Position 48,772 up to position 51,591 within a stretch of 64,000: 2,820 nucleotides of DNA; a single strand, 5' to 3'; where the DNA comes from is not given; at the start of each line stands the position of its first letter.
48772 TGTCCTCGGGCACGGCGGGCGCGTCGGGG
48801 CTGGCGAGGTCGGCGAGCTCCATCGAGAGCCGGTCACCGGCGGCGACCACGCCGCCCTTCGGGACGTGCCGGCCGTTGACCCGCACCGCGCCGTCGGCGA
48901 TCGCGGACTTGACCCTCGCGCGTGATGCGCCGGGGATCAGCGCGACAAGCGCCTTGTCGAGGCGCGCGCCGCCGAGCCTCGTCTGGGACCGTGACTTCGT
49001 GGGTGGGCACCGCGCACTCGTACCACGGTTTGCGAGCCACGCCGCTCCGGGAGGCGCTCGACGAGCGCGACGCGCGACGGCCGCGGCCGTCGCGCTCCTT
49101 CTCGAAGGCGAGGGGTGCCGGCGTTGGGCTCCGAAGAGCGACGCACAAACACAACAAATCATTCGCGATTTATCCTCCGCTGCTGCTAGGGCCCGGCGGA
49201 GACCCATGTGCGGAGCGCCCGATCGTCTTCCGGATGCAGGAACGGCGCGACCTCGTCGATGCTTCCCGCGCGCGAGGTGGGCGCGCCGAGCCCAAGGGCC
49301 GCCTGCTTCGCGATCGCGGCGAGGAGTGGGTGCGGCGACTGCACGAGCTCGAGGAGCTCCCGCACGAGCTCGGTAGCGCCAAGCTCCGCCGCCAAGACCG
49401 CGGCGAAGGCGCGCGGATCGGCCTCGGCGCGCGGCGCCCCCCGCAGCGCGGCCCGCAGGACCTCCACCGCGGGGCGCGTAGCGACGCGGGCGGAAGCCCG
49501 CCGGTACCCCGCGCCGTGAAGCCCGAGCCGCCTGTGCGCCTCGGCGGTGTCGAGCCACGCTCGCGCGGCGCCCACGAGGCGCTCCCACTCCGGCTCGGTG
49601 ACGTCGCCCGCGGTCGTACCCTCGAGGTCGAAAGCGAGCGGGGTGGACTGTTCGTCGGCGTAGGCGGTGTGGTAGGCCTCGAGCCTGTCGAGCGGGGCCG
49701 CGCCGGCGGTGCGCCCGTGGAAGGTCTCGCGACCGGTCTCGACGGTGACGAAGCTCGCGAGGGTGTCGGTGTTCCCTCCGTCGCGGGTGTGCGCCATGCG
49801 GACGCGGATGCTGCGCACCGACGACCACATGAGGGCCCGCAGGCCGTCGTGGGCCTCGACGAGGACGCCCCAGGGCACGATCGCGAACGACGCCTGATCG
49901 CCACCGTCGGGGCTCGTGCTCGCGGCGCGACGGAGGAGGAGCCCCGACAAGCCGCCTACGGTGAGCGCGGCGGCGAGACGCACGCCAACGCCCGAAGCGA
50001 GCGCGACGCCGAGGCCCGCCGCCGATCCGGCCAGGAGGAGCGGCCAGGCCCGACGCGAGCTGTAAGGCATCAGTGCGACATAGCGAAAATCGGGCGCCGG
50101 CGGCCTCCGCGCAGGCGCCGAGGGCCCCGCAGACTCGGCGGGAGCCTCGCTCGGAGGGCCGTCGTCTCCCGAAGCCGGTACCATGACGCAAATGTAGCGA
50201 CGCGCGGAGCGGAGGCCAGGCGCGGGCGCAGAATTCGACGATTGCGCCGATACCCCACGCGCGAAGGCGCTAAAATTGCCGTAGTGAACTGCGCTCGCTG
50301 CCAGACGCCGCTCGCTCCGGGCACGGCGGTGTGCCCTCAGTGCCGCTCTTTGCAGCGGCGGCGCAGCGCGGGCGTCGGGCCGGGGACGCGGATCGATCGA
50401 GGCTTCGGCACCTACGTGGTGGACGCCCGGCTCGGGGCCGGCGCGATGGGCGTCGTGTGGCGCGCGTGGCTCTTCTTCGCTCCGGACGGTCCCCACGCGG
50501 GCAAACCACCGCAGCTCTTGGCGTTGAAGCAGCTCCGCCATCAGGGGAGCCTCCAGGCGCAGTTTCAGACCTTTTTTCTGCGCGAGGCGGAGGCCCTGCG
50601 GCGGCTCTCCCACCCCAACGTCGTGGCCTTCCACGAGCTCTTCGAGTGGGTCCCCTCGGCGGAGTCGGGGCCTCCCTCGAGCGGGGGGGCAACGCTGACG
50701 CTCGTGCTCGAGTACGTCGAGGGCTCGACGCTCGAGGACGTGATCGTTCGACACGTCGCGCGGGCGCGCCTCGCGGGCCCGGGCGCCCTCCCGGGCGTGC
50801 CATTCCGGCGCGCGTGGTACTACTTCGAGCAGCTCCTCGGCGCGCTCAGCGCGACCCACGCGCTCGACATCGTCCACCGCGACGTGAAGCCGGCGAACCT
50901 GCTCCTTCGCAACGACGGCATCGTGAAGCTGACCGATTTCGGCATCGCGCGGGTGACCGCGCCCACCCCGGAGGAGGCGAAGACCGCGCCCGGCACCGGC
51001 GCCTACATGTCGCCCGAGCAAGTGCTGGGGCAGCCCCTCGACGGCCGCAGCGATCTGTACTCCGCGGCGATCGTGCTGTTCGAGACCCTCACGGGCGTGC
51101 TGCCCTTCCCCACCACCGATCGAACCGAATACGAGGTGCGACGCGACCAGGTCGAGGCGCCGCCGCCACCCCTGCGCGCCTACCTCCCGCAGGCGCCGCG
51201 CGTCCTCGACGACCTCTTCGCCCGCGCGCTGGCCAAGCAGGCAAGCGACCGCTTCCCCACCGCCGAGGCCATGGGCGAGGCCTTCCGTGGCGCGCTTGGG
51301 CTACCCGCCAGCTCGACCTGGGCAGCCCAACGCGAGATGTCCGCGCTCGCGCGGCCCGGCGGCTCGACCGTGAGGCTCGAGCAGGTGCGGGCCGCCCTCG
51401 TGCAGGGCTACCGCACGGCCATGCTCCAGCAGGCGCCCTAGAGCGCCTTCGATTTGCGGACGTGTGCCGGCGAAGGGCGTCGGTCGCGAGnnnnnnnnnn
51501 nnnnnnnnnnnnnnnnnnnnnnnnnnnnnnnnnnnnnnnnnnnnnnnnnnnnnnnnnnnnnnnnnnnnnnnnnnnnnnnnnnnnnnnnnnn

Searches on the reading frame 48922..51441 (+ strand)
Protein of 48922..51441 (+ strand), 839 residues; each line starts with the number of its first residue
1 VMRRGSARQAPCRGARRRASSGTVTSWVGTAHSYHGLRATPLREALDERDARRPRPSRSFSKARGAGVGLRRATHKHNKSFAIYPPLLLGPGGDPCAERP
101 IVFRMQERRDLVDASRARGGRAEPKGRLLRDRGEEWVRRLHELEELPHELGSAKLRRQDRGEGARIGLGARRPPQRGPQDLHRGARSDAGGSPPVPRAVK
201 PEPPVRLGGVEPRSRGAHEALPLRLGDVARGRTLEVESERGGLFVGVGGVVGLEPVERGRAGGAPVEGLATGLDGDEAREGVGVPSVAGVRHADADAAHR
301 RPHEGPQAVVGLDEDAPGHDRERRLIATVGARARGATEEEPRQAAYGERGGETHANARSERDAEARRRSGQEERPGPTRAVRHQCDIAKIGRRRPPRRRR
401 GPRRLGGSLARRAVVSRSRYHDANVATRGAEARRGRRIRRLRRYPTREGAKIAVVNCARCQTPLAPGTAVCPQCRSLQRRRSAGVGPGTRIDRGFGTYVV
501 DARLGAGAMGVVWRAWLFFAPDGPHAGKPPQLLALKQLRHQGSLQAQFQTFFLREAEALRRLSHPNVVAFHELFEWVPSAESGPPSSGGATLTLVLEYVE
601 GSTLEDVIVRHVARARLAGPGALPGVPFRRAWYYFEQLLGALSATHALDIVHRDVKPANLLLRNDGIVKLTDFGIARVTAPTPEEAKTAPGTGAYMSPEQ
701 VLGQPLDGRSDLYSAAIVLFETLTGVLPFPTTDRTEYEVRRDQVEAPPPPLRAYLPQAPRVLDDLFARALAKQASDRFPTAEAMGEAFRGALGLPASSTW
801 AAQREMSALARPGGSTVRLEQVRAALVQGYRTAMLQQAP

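Call 10: search_protein_families(library=pfam, proteins=[window:48922-51441:+], max_evalue=0.001)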
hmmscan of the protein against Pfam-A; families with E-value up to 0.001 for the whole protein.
window:48922-51441:+ (839 aa): 2 families
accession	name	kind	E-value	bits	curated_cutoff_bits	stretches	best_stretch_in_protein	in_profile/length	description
PF00069.31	Pkinase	-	1.2e-37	130.2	31.7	1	500-784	3-258/263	Protein kinase domain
PF07714.23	PK_Tyr_Ser-Thr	-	1.3e-23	84.1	23.1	1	501-777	4-248/258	Protein tyrosine and serine/threonine kinase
